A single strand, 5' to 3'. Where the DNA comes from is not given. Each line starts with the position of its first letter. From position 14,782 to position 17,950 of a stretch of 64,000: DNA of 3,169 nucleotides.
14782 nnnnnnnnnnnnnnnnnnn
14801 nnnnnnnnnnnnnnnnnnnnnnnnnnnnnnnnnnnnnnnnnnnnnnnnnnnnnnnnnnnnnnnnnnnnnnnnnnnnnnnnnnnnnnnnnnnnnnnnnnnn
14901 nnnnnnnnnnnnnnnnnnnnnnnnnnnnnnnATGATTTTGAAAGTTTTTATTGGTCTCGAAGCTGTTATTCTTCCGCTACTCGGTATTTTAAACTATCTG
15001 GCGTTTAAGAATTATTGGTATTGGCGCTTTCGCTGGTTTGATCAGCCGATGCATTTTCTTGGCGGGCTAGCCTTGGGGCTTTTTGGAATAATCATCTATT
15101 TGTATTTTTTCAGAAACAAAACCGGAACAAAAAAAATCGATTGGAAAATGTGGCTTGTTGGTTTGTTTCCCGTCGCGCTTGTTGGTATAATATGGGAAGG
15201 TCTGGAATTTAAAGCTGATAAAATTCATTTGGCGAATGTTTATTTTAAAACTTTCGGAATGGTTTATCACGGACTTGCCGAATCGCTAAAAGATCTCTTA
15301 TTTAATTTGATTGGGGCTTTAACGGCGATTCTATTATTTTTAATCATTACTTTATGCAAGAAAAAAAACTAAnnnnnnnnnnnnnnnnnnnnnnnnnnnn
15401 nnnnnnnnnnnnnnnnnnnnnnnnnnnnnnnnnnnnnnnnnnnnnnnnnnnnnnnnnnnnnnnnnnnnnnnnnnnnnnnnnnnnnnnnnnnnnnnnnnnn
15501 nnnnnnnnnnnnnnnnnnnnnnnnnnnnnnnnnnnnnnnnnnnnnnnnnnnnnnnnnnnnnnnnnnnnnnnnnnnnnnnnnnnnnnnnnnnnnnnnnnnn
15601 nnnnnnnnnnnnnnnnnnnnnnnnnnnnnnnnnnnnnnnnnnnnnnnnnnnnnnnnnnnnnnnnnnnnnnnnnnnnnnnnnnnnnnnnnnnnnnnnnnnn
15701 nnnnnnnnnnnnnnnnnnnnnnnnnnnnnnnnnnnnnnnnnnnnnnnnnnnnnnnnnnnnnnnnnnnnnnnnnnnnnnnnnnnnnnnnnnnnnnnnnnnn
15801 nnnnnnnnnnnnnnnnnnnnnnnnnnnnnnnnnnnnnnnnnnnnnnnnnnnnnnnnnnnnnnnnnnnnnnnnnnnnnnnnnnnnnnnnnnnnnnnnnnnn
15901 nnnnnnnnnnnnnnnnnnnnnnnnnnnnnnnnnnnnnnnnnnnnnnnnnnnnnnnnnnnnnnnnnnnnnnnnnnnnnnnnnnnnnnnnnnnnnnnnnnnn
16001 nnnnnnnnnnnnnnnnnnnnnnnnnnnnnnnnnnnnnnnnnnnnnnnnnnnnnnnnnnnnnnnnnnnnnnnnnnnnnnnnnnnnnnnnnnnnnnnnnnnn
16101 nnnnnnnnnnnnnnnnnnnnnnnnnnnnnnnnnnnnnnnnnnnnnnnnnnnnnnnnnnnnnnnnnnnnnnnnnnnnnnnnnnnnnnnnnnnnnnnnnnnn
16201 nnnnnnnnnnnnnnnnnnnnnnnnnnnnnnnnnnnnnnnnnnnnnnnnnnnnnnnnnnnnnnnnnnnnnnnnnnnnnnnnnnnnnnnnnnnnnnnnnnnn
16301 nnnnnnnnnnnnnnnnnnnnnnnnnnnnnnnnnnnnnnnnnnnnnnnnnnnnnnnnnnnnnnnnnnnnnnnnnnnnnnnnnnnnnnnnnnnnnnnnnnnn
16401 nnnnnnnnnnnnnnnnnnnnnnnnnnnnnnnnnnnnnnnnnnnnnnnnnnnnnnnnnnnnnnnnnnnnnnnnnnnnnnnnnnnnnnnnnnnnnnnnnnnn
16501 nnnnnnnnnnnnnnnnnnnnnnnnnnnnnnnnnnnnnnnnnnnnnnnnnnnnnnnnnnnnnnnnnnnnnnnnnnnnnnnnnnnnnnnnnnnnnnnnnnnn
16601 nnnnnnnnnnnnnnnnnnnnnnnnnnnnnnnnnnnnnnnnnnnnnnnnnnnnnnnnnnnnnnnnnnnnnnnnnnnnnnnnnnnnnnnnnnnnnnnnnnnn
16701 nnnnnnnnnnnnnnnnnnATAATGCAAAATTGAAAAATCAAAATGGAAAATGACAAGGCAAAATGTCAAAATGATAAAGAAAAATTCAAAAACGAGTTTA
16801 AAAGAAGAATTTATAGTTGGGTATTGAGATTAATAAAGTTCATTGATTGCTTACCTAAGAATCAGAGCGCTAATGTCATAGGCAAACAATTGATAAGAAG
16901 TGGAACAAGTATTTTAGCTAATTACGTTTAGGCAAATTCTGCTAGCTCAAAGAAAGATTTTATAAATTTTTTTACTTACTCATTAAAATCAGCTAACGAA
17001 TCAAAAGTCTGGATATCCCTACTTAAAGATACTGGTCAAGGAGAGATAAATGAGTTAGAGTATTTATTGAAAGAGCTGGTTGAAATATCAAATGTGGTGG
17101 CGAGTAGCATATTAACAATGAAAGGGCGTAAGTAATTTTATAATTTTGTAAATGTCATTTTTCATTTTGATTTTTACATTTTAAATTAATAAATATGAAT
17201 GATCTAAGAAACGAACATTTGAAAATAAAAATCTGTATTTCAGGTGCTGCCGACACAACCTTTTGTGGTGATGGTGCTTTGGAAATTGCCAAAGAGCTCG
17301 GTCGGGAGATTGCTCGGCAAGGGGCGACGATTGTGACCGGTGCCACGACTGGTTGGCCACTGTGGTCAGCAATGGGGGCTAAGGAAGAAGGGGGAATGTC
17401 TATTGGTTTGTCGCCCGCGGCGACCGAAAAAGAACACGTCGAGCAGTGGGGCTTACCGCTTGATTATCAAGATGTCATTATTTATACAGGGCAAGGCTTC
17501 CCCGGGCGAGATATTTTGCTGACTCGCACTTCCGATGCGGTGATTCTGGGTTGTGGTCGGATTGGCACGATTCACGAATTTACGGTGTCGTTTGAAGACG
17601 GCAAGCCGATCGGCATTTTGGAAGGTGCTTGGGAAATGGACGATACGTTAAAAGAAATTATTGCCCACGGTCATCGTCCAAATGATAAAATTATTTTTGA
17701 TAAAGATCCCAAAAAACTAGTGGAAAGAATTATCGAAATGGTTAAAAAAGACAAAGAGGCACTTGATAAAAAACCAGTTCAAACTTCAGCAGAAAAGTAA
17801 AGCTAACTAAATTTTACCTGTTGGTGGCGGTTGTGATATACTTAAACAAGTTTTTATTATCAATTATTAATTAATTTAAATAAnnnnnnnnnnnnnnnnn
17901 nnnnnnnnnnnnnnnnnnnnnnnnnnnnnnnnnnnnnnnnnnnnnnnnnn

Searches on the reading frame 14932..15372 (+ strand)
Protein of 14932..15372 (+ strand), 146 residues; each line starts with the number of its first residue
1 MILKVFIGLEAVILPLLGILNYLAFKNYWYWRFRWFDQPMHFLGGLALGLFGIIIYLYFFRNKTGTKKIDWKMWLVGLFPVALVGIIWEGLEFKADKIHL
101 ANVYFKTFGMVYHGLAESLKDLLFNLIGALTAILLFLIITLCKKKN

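Call 38: search_protein_families(library=pfam, proteins=[window:14932-15372:+], max_evalue=0.01)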
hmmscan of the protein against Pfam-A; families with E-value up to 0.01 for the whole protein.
window:14932-15372:+ (146 aa): 1 family
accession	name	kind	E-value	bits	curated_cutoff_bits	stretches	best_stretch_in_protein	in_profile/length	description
PF00689.26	Cation_ATPase_C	-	0.0039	17.4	27.3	1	21-89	99-170/175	Cation transporting ATPase, C-terminus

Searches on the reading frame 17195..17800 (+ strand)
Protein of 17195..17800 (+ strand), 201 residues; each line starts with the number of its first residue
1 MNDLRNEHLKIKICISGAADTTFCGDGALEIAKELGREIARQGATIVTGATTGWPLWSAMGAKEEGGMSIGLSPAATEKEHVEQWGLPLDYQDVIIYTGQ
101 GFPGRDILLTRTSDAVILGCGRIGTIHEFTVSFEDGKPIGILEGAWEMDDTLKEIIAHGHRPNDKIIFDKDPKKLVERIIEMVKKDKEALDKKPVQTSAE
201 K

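Call 14: search_protein_families(library=pfam, proteins=[window:17195-17800:+], max_evalue=0.01)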
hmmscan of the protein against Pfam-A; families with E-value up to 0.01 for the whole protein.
window:17195-17800:+ (201 aa): 1 family
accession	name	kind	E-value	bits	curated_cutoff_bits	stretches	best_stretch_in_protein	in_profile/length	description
PF18306.6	LDcluster4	-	1.5e-32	112.8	26.3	1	10-176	1-151/151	SLOG cluster4 family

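Call 19: find_encoding_contigs(protein=window:17195-17800:+, flank=6000, max_places=10)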
Protein window:17195-17800:+ (201 aa): no gene with exactly this product is on record in the collection.

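Call 58: find_homologous_proteins(query=window:17195-17800:+, max_evalue=1e-30)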
Query window:17195-17800:+ (201 aa): 4563 proteins with E <= 1e-30 among 5411 candidates; the best 120 are listed.
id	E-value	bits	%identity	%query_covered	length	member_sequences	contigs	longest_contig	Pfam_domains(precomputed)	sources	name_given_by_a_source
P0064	5.4e-131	452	100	100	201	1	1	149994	PF18306.7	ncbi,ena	-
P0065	1.2e-115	402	89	100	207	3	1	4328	PF18306.7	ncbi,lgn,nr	ncbi:MAG: hypothetical protein NTV48_03345 [Candidatus Vogelbacteria bacterium]|nr:hypothetical prot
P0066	1.7e-106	372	83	97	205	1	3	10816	PF18306.7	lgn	-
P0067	3.2e-106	371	84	94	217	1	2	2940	PF18306.7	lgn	-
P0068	3.4e-106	371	82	99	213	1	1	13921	PF18306.7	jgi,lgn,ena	-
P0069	4.0e-106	371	83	96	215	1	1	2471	PF18306.7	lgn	-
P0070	6.7e-106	370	83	96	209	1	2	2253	PF18306.7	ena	-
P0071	1.2e-105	369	82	96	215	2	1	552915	PF18306.7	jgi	jgi:hypothetical protein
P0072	3.5e-105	368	81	96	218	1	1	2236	PF18306.7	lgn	-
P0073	1.1e-104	366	83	96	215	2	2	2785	PF18306.7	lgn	-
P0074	1.8e-104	366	82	96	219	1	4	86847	PF18306.7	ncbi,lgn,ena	-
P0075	1.9e-104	366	83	96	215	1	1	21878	PF18306.7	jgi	-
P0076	2.3e-104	365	82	96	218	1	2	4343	PF18306.7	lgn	-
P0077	2.7e-104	365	82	96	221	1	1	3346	PF18306.7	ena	-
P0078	4.2e-104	364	80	96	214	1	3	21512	PF18306.7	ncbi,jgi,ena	-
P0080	6.5e-104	364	81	96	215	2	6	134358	PF18306.7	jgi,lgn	jgi:hypothetical protein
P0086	6.9e-103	360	80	96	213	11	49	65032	PF18306.7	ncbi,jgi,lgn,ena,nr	ncbi:MAG TPA: hypothetical protein PLY95_00850 [Candidatus Paceibacterota bacterium]|jgi:hypothetica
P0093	8.9e-101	354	81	95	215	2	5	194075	PF18306.7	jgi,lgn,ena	jgi:hypothetical protein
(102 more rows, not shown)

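Call 59: find_encoding_contigs(protein=P0065, flank=10000, max_places=4)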
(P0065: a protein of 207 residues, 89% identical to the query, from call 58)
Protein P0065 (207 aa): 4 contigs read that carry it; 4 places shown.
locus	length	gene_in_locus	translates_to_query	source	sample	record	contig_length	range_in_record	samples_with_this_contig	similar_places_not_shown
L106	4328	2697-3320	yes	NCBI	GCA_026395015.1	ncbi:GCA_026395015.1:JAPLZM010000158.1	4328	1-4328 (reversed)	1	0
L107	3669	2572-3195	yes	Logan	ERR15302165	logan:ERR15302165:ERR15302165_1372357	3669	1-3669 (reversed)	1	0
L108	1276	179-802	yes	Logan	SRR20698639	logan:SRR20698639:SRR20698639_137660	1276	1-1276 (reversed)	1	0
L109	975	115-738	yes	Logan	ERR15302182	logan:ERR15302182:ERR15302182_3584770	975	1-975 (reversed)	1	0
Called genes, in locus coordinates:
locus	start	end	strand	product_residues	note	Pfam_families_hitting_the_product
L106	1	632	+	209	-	?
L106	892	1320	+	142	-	PF09997:DUF2238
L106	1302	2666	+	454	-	PF00753:Lactamase_B, PF23023:Anti-Pycsar_Apyc1 (weak), PF16661:Lactamase_B_6, PF12706:Lactamase_B_2 (faint), PF10996:Beta-Casp, PF07521:RMMBL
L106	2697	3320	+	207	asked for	PF18306:LDcluster4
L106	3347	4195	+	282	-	PF02498:Bro-N (faint)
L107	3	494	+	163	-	?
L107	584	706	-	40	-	-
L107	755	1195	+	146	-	PF09997:DUF2238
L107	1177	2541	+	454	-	PF00753:Lactamase_B, PF23023:Anti-Pycsar_Apyc1 (weak), PF16661:Lactamase_B_6, PF12706:Lactamase_B_2 (faint), PF10996:Beta-Casp, PF07521:RMMBL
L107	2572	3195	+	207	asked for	PF18306:LDcluster4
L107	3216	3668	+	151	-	?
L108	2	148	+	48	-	?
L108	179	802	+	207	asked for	PF18306:LDcluster4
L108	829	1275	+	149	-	?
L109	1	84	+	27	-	?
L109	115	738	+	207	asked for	PF18306:LDcluster4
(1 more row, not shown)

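Call 60: find_encoding_contigs(protein=P0071, flank=10000, max_places=4)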
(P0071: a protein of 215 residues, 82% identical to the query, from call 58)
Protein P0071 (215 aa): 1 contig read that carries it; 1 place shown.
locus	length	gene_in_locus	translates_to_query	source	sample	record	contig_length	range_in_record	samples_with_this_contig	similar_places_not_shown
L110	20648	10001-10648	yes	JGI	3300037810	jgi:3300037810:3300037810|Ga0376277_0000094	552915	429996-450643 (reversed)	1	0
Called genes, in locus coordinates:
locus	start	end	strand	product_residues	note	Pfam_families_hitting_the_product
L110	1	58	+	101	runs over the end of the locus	PF00467:KOW, PF17136:ribosomal_L24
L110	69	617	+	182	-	PF00281:Ribosomal_L5, PF00673:Ribosomal_L5_C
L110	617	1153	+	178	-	PF00149:Metallophos, PF12850:Metallophos_2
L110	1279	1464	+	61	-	PF00253:Ribosomal_S14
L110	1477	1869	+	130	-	PF00410:Ribosomal_S8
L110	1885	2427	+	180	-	PF00347:Ribosomal_L6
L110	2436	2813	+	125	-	PF00861:Ribosomal_L18p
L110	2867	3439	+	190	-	PF00333:Ribosomal_S5, PF03719:Ribosomal_S5_C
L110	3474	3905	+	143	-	PF00828:Ribosomal_L27A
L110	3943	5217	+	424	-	PF00344:SecY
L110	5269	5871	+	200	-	PF00406:ADK, PF13207:AAA_17, PF13671:AAA_33 (weak)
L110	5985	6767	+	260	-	PF00557:Peptidase_M24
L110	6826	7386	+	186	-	PF00334:NDK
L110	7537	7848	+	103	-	-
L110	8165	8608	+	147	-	PF09997:DUF2238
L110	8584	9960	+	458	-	PF23023:Anti-Pycsar_Apyc1 (faint), PF00753:Lactamase_B, PF16661:Lactamase_B_6, PF12706:Lactamase_B_2 (weak), PF10996:Beta-Casp, PF07521:RMMBL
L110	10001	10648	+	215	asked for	PF18306:LDcluster4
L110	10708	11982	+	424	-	-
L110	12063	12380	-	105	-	PF00453:Ribosomal_L20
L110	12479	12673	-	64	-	PF01632:Ribosomal_L35p (weak)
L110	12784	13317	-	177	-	PF05198:IF3_N, PF00707:IF3_C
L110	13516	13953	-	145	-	-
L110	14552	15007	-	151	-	PF01668:SmpB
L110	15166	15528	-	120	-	PF03330:DPBB_1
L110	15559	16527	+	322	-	PF01522:Polysacc_deac_1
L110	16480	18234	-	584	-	PF00561:Abhydrolase_1 (faint), PF00930:DPPIV_N (weak), PF12146:Hydrolase_4, PF12697:Abhydrolase_6 (weak), PF00326:Peptidase_S9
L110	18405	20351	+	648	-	PF00004:AAA, PF07728:AAA_5 (faint), PF17862:AAA_lid_3, PF01434:Peptidase_M41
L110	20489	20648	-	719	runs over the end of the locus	PF17191:RecG_wedge, PF01336:tRNA_anti-codon, PF00270:DEAD, PF04851:ResIII, PF13604:AAA_30 (faint), PF00271:Helicase_C, PF19833:RecG_dom3_C (weak)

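Call 61: find_encoding_contigs(protein=P0080, flank=10000, max_places=6)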
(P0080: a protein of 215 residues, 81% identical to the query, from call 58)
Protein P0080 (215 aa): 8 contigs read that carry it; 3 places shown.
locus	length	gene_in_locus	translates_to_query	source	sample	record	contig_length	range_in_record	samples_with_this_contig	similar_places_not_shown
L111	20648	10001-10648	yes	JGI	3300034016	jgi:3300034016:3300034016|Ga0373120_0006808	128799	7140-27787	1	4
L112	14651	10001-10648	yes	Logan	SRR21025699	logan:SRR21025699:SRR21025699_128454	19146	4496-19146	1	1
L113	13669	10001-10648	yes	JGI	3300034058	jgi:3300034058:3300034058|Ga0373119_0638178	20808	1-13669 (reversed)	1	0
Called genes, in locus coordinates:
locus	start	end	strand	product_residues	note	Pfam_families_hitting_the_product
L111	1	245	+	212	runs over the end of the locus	PF00333:Ribosomal_S5, PF03719:Ribosomal_S5_C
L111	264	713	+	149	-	PF00828:Ribosomal_L27A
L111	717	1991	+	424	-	PF00344:SecY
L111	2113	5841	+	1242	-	PF22842:Pel9A-like_beta_helix (faint), PF13229:Beta_helix (weak), PF01471:PG_binding_1 (weak)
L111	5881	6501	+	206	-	PF00406:ADK, PF13207:AAA_17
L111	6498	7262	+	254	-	PF00557:Peptidase_M24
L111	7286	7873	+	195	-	PF00334:NDK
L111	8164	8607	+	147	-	PF09997:DUF2238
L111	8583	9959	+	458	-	PF23023:Anti-Pycsar_Apyc1 (weak), PF00753:Lactamase_B, PF16661:Lactamase_B_6, PF12706:Lactamase_B_2 (weak), PF10996:Beta-Casp, PF07521:RMMBL (weak)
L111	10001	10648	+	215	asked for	PF18306:LDcluster4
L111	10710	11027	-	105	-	PF00453:Ribosomal_L20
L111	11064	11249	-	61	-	PF01632:Ribosomal_L35p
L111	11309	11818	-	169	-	PF05198:IF3_N, PF00707:IF3_C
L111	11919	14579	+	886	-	PF01471:PG_binding_1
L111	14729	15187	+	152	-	PF01668:SmpB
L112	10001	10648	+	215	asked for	PF18306:LDcluster4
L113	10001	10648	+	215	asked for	PF18306:LDcluster4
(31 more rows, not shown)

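Call 63: find_encoding_contigs(protein=P0086, flank=10000, max_places=10)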
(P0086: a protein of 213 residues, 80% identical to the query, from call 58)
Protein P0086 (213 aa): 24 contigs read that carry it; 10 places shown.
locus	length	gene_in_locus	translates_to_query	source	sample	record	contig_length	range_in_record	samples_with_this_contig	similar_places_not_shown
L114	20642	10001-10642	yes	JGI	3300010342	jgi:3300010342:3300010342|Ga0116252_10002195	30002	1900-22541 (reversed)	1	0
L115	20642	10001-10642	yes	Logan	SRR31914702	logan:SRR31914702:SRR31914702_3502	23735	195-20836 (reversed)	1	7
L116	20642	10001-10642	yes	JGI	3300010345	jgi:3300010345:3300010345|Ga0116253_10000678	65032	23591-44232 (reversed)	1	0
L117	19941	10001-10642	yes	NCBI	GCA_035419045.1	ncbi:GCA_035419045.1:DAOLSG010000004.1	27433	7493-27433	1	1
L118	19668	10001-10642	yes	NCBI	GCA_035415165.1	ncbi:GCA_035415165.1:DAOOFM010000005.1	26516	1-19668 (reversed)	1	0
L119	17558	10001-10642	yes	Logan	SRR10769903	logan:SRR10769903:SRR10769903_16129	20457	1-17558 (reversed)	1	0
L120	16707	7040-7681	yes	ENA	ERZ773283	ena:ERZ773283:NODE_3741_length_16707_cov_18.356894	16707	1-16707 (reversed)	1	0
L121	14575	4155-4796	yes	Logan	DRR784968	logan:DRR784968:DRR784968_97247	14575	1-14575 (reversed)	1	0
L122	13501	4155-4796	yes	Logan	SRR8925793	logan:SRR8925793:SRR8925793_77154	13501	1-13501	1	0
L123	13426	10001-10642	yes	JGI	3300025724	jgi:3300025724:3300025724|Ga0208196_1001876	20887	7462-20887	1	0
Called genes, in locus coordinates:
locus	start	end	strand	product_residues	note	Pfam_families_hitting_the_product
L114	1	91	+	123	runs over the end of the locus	PF00238:Ribosomal_L14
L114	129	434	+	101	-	PF00467:KOW, PF17136:ribosomal_L24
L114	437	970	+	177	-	PF00281:Ribosomal_L5, PF00673:Ribosomal_L5_C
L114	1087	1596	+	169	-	PF00149:Metallophos, PF12850:Metallophos_2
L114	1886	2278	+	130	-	PF00410:Ribosomal_S8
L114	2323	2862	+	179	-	PF00347:Ribosomal_L6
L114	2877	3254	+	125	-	PF00861:Ribosomal_L18p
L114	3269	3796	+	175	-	PF00333:Ribosomal_S5, PF03719:Ribosomal_S5_C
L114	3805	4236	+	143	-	PF00828:Ribosomal_L27A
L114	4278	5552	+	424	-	PF00344:SecY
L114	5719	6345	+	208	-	PF00406:ADK, PF02223:Thymidylate_kin (weak), PF13207:AAA_17, PF13238:AAA_18 (weak)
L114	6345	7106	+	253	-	PF00557:Peptidase_M24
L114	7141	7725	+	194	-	PF00334:NDK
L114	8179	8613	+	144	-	PF09997:DUF2238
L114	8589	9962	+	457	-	PF23023:Anti-Pycsar_Apyc1 (weak), PF00753:Lactamase_B, PF16661:Lactamase_B_6, PF12706:Lactamase_B_2 (weak), PF10996:Beta-Casp, PF07521:RMMBL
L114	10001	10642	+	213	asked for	PF18306:LDcluster4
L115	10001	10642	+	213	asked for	PF18306:LDcluster4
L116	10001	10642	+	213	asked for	PF18306:LDcluster4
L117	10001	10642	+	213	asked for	PF18306:LDcluster4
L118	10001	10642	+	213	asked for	PF18306:LDcluster4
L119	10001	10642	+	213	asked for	PF18306:LDcluster4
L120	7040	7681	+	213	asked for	PF18306:LDcluster4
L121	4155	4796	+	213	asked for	PF18306:LDcluster4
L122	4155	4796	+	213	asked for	PF18306:LDcluster4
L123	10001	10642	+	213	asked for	PF18306:LDcluster4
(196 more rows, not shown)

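Call 64: find_encoding_contigs(protein=P0075, flank=10000, max_places=4)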
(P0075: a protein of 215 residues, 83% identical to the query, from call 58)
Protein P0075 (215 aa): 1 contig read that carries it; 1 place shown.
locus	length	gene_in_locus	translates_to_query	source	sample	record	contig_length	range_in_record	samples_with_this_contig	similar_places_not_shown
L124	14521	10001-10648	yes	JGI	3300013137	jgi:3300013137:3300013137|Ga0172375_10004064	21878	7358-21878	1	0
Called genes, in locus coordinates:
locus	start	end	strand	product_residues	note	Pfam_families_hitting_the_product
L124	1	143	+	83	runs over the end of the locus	PF00366:Ribosomal_S17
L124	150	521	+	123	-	PF00238:Ribosomal_L14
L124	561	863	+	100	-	PF00467:KOW, PF17136:ribosomal_L24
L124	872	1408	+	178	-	PF00281:Ribosomal_L5, PF00673:Ribosomal_L5_C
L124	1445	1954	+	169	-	PF00149:Metallophos, PF12850:Metallophos_2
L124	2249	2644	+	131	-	PF00410:Ribosomal_S8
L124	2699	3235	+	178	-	PF00347:Ribosomal_L6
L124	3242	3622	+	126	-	PF00861:Ribosomal_L18p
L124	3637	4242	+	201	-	PF00333:Ribosomal_S5, PF03719:Ribosomal_S5_C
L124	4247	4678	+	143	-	PF00828:Ribosomal_L27A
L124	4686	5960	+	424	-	PF00344:SecY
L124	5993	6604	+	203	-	PF00406:ADK, PF13207:AAA_17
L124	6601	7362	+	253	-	PF00557:Peptidase_M24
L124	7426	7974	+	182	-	PF00334:NDK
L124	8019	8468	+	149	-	PF09997:DUF2238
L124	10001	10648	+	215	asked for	PF18306:LDcluster4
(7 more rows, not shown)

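Call 70: search_protein_families(library=pfam, proteins=[L110:10741-11982:+, L106:3347-4195:+], max_evalue=0.001)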
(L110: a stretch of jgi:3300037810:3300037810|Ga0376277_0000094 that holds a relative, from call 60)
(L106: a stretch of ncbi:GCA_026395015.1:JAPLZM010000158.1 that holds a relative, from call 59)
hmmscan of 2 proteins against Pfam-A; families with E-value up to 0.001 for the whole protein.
L110:10741-11982:+ (413 aa): 0 families

L106:3347-4195:+ (282 aa): 1 family
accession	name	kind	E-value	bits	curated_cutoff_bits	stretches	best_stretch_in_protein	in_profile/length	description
PF02498.22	Bro-N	-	5.4e-06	27.4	25.6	1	14-110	3-92/96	BRO family, N-terminal domain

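Call 72: find_homologous_proteins(query=L106:3347-4195:+, max_evalue=1e-60)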
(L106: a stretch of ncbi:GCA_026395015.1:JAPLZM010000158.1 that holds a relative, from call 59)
Query L106:3347-4195:+ (282 aa): 7999 proteins with E <= 1e-60 among 8000 candidates; the best 120 are listed.
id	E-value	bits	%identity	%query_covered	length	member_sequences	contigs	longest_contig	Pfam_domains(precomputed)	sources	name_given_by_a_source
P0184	1.1e-181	620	100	100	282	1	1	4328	PF02498.23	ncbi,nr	ncbi:MAG: BRO family protein [Candidatus Vogelbacteria bacterium]|nr:BRO family protein [Candidatus 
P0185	7.5e-163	559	92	96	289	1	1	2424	PF02498.23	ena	-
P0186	7.6e-155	532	87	99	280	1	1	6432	PF02498.23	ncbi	-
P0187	2.3e-154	531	86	97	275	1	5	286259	PF02498.23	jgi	jgi:DNA-damage-inducible protein D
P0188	1.7e-153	528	88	96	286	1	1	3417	PF02498.23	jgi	jgi:hypothetical protein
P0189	1.3e-151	522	85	98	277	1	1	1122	PF02498.23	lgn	-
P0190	3.5e-151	520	87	95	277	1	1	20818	-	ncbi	-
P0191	1.6e-148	512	84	95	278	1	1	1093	PF02498.23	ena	-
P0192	3.5e-148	511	84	95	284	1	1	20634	PF02498.23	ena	-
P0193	3.2e-147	507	83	96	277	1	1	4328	-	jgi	jgi:hypothetical protein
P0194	3.0e-146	504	85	95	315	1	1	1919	PF02498.23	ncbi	-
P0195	4.6e-146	504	84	96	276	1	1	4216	PF02498.23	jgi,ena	-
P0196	3.0e-145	501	83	96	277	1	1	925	PF02498.23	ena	-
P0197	1.2e-144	499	84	95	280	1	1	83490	PF02498.23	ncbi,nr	ncbi:MAG: BRO family protein [bacterium]|nr:BRO family protein [bacterium]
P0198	2.0e-144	498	81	95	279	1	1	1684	PF02498.23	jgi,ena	-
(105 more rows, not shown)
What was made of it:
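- Tried and rejected: The exact protein is on a single contig, so the search was wasted (call 72).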

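Call 80: find_encoding_contigs(protein=P0093, flank=10000, max_places=4)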
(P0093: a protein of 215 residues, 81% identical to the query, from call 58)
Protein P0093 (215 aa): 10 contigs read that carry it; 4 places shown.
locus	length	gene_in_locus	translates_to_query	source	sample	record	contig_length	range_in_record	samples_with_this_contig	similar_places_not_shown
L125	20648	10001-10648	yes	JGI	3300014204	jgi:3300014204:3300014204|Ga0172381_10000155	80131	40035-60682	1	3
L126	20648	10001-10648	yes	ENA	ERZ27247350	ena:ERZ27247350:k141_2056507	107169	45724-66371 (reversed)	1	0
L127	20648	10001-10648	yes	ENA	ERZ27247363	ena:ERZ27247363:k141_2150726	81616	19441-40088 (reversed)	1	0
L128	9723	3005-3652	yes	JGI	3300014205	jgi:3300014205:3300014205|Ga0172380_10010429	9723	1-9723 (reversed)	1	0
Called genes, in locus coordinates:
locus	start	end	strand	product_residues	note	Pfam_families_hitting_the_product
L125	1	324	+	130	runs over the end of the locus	PF00410:Ribosomal_S8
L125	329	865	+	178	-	PF00347:Ribosomal_L6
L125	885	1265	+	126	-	PF00861:Ribosomal_L18p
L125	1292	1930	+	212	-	PF00333:Ribosomal_S5, PF03719:Ribosomal_S5_C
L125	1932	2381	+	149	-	PF00828:Ribosomal_L27A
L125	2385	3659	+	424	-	PF00344:SecY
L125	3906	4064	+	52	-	-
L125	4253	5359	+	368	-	PF01471:PG_binding_1 (weak)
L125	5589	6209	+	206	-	PF13671:AAA_33 (weak), PF00406:ADK, PF13207:AAA_17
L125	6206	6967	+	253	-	PF00557:Peptidase_M24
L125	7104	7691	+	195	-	PF00334:NDK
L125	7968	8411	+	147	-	PF09997:DUF2238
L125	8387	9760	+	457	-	PF00753:Lactamase_B, PF23023:Anti-Pycsar_Apyc1 (weak), PF16661:Lactamase_B_6, PF12706:Lactamase_B_2 (weak), PF10996:Beta-Casp, PF07521:RMMBL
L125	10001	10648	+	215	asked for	PF18306:LDcluster4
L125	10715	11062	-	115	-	PF00453:Ribosomal_L20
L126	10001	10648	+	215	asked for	PF18306:LDcluster4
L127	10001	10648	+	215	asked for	PF18306:LDcluster4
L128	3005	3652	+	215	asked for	PF18306:LDcluster4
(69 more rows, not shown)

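Call 81: find_encoding_contigs(protein=P0066, flank=10000, max_places=4)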
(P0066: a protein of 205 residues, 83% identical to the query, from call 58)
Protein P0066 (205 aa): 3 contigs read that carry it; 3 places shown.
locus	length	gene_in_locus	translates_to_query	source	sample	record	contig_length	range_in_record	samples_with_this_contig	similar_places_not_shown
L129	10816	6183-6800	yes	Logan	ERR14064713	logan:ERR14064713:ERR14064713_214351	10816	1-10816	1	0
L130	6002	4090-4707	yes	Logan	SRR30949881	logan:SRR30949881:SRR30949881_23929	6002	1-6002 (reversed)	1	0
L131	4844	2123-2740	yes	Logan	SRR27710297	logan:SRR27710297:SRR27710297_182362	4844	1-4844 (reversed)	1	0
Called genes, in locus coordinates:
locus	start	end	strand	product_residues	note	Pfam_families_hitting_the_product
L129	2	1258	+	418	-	?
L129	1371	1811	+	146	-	PF02452:PemK_toxin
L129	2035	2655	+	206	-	PF00406:ADK, PF02223:Thymidylate_kin (faint), PF13207:AAA_17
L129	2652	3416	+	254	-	PF00557:Peptidase_M24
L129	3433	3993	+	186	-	PF00334:NDK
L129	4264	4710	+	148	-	PF09997:DUF2238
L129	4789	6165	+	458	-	PF00753:Lactamase_B, PF23023:Anti-Pycsar_Apyc1, PF16661:Lactamase_B_6, PF12706:Lactamase_B_2, PF10996:Beta-Casp, PF07521:RMMBL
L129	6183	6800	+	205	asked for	PF18306:LDcluster4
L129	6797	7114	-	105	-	PF00453:Ribosomal_L20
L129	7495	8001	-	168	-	PF05198:IF3_N, PF00707:IF3_C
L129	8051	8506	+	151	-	PF01668:SmpB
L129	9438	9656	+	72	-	-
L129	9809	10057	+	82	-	-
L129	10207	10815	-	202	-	?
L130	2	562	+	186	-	?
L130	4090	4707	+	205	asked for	PF18306:LDcluster4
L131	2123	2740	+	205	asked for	PF18306:LDcluster4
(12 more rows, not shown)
